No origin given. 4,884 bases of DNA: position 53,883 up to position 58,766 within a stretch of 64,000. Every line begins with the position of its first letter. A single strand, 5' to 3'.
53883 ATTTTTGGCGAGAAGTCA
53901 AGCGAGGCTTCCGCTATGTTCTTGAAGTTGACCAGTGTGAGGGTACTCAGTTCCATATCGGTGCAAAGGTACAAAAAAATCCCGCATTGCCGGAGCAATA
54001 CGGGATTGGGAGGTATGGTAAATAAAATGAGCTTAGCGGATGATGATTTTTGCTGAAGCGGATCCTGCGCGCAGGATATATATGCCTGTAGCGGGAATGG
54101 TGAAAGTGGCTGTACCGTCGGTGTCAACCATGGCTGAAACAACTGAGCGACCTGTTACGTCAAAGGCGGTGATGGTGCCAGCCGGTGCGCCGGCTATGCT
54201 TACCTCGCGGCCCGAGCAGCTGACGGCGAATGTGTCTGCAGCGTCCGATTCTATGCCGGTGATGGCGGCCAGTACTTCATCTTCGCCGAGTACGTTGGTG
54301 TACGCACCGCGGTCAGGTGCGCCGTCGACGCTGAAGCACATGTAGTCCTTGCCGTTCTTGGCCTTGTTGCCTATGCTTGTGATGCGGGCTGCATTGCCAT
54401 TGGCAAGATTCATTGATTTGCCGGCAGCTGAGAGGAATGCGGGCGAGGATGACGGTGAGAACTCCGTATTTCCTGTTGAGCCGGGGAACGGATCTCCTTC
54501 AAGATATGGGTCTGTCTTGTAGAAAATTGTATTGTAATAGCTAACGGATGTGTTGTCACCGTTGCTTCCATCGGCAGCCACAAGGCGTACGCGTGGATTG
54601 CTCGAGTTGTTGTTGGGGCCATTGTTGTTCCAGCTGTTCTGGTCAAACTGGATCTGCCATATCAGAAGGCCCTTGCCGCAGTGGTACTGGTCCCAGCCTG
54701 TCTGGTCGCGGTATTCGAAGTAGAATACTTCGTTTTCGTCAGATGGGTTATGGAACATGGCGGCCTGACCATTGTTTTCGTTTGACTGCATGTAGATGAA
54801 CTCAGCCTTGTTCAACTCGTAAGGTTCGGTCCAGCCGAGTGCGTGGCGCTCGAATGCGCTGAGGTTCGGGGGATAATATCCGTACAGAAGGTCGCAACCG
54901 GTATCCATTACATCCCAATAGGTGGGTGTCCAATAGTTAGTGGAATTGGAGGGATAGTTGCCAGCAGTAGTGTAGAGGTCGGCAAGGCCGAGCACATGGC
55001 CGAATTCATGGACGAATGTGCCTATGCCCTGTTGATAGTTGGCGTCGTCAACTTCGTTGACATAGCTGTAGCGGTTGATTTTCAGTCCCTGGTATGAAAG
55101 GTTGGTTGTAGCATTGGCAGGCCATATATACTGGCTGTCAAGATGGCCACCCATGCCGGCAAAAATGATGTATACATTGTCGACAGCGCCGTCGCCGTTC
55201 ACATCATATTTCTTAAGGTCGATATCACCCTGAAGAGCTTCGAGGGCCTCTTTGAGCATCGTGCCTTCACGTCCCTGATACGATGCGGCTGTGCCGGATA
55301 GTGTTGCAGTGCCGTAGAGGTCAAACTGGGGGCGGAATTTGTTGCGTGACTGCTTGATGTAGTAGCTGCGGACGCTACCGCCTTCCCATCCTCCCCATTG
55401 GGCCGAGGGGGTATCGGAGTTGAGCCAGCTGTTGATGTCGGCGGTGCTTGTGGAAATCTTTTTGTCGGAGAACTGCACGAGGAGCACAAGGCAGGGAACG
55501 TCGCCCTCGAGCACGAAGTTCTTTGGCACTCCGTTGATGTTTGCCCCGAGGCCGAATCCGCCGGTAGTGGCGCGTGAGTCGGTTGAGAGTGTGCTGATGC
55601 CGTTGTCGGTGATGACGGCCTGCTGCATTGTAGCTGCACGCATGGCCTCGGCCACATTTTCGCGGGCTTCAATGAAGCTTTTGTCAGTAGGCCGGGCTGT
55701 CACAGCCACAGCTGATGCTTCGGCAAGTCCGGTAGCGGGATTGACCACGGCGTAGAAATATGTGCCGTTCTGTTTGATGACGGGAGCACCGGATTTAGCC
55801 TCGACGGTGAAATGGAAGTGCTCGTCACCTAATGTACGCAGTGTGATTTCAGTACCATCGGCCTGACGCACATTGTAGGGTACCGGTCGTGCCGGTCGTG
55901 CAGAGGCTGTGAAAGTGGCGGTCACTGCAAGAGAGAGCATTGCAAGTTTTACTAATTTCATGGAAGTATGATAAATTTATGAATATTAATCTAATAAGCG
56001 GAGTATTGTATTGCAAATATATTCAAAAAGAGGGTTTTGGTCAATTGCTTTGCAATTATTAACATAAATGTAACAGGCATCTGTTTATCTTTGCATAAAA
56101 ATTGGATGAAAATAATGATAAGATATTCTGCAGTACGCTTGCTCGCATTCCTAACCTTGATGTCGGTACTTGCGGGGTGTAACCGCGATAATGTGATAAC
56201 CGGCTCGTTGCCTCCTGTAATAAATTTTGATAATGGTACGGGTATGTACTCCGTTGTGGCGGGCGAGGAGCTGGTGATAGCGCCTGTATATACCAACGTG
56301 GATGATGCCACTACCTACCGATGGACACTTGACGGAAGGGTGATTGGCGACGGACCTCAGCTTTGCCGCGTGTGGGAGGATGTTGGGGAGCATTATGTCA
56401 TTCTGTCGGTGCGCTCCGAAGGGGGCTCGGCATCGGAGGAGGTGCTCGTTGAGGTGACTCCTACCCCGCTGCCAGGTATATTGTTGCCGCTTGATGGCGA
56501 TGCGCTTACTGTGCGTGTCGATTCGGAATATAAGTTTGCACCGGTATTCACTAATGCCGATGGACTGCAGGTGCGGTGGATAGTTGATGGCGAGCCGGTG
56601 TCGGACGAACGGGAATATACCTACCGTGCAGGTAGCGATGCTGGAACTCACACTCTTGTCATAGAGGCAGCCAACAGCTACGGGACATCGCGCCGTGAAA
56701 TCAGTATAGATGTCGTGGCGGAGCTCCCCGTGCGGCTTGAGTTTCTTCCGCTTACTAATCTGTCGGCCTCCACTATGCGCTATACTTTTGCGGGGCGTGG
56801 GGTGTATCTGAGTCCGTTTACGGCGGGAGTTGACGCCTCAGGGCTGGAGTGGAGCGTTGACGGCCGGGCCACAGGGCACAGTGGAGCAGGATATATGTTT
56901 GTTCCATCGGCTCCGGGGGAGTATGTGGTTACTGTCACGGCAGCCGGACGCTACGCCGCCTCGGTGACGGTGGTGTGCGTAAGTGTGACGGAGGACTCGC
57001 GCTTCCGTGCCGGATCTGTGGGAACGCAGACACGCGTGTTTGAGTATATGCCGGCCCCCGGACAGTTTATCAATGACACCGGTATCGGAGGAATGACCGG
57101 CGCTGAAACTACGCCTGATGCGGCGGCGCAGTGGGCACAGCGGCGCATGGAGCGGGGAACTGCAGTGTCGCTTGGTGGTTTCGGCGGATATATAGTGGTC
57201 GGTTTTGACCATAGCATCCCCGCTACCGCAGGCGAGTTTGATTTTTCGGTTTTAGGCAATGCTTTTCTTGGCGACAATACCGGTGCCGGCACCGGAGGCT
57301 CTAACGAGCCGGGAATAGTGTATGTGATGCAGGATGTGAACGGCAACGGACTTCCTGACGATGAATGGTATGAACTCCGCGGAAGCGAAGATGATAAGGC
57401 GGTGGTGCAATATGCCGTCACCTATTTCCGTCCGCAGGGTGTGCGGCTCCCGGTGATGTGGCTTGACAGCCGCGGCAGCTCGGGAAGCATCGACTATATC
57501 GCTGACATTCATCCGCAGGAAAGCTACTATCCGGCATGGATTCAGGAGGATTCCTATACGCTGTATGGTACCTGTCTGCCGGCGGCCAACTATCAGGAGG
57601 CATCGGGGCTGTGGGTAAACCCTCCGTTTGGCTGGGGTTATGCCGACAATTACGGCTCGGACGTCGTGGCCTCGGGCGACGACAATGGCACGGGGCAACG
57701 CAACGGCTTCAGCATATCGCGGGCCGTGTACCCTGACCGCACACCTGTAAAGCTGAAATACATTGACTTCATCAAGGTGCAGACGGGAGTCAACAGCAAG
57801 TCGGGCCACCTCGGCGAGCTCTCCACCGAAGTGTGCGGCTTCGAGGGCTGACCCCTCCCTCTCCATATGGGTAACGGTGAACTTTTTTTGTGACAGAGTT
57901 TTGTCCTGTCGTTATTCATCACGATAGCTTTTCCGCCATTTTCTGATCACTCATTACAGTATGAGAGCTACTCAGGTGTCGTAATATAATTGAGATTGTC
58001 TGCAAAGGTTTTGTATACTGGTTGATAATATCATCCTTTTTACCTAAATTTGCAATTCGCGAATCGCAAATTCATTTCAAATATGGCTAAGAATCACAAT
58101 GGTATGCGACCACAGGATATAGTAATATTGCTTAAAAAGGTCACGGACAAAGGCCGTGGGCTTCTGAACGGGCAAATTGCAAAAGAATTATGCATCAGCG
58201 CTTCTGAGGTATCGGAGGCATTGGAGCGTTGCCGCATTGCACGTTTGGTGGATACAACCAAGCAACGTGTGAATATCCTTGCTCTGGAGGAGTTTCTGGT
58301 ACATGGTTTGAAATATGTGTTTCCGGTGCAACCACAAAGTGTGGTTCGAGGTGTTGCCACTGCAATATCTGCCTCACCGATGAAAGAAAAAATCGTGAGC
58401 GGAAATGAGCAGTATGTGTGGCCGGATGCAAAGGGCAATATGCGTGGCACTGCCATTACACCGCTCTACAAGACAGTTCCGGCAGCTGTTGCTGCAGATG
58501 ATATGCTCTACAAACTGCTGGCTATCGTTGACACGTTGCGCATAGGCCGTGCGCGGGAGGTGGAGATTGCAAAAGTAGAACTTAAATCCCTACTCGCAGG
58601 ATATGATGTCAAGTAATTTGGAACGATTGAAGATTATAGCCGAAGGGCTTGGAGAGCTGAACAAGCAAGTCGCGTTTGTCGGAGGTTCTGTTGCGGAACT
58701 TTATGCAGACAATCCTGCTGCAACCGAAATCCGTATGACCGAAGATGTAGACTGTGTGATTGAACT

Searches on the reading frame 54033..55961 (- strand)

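Call 77: search_protein_families(library=pfam, proteins=[window:54033-55961:-], max_evalue=0.0001)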
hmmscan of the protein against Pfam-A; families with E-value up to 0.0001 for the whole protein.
window:54033-55961:- (642 aa): 1 family
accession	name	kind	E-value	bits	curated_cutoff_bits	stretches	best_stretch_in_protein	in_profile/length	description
PF05547.17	Peptidase_M6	-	2.7e-05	24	22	0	196-345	69-258/294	Immune inhibitor A peptidase M6, catalytic domain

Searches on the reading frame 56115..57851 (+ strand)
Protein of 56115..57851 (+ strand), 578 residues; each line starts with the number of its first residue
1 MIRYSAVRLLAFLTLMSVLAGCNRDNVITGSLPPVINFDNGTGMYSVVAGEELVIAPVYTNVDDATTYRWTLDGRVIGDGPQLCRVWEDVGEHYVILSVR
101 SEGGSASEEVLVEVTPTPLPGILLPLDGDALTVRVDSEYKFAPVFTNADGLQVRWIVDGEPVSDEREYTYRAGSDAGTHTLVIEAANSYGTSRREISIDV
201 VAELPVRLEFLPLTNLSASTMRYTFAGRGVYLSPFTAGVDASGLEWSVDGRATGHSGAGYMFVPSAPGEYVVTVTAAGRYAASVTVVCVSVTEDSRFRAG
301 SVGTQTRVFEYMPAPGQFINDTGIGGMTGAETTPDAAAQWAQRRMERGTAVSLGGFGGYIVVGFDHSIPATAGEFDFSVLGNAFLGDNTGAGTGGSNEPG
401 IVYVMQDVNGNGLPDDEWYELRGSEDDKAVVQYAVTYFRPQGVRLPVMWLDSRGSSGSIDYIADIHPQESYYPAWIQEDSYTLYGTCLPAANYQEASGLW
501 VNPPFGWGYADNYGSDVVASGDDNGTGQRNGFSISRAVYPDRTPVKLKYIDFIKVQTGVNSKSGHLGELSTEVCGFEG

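Call 77: search_protein_families(library=pfam, proteins=[window:56115-57851:+], max_evalue=0.0001)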
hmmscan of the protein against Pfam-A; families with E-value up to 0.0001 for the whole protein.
window:56115-57851:+ (578 aa): 3 families
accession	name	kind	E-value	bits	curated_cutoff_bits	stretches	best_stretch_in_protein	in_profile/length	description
PF16820.11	PKD_3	-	8.9e-32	109.2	26.3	2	33-99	1-66/68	PKD-like domain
PF06832.18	BiPBP_C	-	3.7e-12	46.4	26.8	1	117-183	9-78/90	Penicillin-Binding Protein C-terminus Family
PF00801.26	PKD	-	4.5e-08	33.4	23.5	0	63-114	27-80/80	PKD domain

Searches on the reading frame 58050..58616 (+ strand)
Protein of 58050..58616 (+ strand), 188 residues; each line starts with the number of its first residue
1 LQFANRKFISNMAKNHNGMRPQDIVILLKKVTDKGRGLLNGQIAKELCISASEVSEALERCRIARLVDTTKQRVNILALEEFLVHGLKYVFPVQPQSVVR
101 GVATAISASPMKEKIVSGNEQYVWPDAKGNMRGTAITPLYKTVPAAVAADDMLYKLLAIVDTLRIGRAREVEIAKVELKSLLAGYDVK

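Call 3: search_protein_families(library=pfam, proteins=[window:58050-58616:+], max_evalue=1)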
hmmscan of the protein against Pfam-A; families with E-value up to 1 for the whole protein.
window:58050-58616:+ (188 aa): 2 families
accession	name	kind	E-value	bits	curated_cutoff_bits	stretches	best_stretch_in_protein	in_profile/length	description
PF01325.25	Fe_dep_repress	-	0.061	14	26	1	40-73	25-58/60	Iron dependent repressor, N-terminal DNA binding domain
PF11242.13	DUF2774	-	0.16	12.6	29.2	0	42-73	18-49/63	Protein of unknown function (DUF2774)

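Call 4: search_protein_families(library=padloc, proteins=[window:58050-58616:+], max_evalue=1)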
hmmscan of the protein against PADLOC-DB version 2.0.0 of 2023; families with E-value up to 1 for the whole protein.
window:58050-58616:+ (188 aa): 1 family
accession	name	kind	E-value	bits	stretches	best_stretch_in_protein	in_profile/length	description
PDLC04515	PDC-M21A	-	2e-48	162.8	1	43-182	58-202/205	-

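Call 5: search_protein_families(library=ncbifam, proteins=[window:58050-58616:+], max_evalue=1)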
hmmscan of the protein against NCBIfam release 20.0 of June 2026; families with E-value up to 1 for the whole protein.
window:58050-58616:+ (188 aa): 2 families
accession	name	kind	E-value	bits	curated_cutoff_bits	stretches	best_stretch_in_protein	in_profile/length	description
NF041413.1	ArsR_Rv2640c_fam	equivalog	0.057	13.8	155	1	25-77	46-98/118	Rv2640c family ArsR-like transcriptional regulator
NF033789.1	repress_SdpR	subfamily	0.098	12.6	100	1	37-76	21-60/79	autorepressor SdpR family transcription factor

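Call 42: search_solved_structures(query=A3, max_evalue=10, show_alignments=1)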
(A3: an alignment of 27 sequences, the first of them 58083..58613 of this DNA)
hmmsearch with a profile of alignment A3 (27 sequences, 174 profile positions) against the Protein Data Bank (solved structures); distinct sequences matched with E-value up to 10: 32.
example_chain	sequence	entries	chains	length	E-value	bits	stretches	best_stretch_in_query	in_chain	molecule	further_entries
8vd6_A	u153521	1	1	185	7.7e-05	25.3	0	27-60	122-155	CAP REPEAT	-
3zmd_A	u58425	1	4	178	0.0014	21.1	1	7-84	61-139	PUTATIVE TRANSCRIPTIONAL REGULATOR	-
2d1h_A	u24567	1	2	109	0.013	18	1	9-60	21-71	109aa long hypothetical transcriptional regulator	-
9vg2_A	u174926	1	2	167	0.017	17.6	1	3-77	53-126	MarR-family transcriptional regulator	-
1q1h_A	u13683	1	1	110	0.034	16.6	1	9-60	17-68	Transcription Factor E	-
8za5_A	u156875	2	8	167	0.038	16.5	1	3-77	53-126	MarR-family transcriptional regulator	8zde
1r22_A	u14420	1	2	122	0.04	16.4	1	21-60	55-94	Transcriptional repressor smtB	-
5yhz_A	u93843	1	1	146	0.052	16.1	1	21-60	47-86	Zinc transport transcriptional regulator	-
5yhy_A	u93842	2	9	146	0.053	16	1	21-60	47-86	Zinc transport transcriptional regulator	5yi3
5yi0_B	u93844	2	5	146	0.053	16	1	21-60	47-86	Zinc transport transcriptional regulator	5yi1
5yhx_A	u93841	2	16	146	0.054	16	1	21-60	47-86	Zinc transport transcriptional regulator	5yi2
6cmv_A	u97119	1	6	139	0.064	15.8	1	10-59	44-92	Transcriptional regulator Lrs14-like protein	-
1r1t_A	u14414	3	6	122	0.066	15.7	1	21-60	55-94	Transcriptional repressor smtB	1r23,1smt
8q90_A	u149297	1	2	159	0.079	15.5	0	25-67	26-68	AsnC family transcriptional regulator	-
4ggg_A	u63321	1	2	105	0.1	15.1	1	25-60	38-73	Repressor protein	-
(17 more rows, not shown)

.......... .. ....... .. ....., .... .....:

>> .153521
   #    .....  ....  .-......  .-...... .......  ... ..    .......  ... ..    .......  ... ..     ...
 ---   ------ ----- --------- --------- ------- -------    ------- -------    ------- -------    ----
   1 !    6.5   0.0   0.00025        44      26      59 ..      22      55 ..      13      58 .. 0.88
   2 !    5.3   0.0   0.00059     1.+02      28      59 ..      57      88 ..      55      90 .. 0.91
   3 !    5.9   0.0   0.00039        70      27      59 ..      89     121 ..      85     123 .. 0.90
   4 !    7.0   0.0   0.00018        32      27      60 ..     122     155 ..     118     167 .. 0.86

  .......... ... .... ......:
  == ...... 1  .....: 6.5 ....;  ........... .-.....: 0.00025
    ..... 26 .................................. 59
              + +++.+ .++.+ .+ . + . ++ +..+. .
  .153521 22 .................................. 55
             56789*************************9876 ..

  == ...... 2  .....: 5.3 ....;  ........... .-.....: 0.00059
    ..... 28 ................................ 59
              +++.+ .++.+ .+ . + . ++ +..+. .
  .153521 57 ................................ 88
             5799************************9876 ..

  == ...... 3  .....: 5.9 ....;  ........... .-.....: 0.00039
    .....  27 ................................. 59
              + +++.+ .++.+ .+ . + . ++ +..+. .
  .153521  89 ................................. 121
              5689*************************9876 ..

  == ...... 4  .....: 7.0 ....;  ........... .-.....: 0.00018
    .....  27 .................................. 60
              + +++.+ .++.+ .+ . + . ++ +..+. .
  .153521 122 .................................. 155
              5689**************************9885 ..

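Call 59: list_cluster_members(proteins=[window:58083-58613:+, window:58603-59298:+, window:59298-60059:+])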
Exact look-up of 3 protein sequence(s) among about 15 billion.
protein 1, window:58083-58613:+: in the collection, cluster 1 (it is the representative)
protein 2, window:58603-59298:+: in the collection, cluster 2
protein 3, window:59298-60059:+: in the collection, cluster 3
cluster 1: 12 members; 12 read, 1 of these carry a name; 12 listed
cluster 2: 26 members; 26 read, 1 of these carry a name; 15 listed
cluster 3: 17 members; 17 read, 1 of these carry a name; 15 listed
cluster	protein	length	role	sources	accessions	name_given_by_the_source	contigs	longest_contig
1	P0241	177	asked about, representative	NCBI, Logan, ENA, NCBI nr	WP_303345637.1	hypothetical protein [uncultured Muribaculum sp.]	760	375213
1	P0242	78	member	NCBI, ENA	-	-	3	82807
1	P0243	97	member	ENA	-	-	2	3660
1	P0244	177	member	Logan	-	-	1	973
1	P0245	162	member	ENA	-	-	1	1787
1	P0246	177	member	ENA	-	-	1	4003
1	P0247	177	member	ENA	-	-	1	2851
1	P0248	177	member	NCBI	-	-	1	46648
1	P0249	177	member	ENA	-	-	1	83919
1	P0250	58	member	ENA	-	-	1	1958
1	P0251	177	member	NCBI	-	-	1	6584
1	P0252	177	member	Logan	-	-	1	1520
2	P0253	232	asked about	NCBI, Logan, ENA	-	-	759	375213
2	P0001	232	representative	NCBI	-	-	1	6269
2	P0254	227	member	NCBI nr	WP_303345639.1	hypothetical protein [uncultured Muribaculum sp.]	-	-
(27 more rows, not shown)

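Call 97: find_homologous_proteins(query=window:58083-58613:+)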
Query window:58083-58613:+ (177 aa): 1400 proteins with E <= 0.001 among 1622 candidates; the best 120 are listed.
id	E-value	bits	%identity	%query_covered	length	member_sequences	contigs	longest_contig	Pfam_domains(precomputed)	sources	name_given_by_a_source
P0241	1.5e-107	375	100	100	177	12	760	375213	-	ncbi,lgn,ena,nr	nr:hypothetical protein [uncultured Muribaculum sp.]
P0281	1.7e-99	349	93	100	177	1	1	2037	-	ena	-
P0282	1.6e-98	345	93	100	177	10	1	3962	-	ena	-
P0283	1.1e-95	336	91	100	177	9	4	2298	-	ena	-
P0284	2.0e-95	335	92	100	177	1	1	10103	-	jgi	-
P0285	8.7e-95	333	88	100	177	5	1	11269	-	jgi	-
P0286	1.5e-94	333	94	96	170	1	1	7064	-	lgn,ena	-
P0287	2.3e-94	332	88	100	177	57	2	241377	-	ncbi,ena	-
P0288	8.0e-94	330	87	100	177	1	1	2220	-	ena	-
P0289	2.8e-93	328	86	100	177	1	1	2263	-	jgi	-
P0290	1.0e-91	323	86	100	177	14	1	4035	-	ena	-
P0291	8.2e-89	314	90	96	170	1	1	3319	-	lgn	-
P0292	2.4e-88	312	82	100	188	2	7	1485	-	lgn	-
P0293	3.7e-88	312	85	96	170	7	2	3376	-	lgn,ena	-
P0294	3.8e-86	305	83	96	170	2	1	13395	-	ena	-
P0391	7.0e-62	226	65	94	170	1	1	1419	-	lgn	-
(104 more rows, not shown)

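Call 105: search_protein_families(library=phrogs, proteins=[window:58083-58613:+], max_evalue=0.001)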
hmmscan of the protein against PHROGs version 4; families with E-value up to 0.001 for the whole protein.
window:58083-58613:+ (177 aa): 0 families
